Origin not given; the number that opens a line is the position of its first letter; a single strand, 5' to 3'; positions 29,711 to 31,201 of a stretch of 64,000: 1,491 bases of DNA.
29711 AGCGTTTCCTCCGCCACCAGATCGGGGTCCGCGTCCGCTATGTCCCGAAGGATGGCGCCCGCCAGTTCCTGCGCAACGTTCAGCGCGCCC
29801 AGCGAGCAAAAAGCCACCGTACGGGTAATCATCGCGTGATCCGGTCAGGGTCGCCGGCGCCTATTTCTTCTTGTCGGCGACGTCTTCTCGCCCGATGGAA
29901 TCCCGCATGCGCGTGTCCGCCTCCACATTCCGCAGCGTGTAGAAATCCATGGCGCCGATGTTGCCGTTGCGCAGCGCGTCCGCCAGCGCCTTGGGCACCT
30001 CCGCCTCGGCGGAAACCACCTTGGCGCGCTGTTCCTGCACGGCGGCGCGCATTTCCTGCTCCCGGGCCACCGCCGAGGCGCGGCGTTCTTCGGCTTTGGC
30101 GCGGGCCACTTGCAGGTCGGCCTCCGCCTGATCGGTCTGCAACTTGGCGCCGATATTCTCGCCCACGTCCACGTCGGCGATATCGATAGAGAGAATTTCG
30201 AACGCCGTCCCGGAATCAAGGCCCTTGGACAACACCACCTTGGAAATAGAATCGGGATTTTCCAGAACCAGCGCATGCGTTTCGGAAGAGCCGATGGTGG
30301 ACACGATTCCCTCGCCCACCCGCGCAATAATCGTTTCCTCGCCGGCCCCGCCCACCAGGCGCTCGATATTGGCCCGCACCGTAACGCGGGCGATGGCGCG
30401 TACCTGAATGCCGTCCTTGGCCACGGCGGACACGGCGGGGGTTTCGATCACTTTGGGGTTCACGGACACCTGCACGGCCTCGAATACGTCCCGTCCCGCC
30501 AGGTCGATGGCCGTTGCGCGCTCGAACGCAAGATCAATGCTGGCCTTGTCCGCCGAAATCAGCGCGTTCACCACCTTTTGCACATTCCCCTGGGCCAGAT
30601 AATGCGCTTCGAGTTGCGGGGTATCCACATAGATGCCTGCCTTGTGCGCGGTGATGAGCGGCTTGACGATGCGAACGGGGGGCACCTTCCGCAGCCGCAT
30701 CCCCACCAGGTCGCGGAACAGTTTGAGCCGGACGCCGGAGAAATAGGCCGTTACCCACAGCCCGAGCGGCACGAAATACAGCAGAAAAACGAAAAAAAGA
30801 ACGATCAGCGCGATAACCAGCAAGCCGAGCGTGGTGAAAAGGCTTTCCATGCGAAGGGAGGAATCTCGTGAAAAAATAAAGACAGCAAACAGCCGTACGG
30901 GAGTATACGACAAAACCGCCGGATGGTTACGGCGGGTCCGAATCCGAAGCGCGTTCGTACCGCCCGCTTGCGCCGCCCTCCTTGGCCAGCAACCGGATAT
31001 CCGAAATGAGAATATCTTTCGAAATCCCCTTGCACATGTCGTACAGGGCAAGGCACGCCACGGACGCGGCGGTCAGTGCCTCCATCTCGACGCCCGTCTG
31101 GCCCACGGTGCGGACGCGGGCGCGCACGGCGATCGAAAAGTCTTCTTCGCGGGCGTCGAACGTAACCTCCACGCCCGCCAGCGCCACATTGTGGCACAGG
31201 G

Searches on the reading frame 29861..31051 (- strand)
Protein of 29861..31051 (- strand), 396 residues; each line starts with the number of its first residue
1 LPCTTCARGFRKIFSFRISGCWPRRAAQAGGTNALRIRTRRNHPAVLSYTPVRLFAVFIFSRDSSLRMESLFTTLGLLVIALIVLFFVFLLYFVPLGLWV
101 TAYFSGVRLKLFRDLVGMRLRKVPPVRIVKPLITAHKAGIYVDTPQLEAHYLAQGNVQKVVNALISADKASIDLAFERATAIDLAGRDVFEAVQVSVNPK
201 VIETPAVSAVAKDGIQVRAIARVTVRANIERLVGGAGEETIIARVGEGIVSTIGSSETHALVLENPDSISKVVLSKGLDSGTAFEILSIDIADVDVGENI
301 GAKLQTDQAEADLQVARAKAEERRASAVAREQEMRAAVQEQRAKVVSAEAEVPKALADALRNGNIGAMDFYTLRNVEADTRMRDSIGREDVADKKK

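Call 73: search_protein_families(library=pfam, proteins=[window:29861-31051:-])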
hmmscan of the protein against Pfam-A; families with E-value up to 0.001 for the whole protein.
window:29861-31051:- (396 aa): 1 family
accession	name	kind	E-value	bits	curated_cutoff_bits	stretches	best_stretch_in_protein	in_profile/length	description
PF12127.13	FloA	-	1.1e-157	524.5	34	1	78-389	3-313/314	Flotillin-like protein FloA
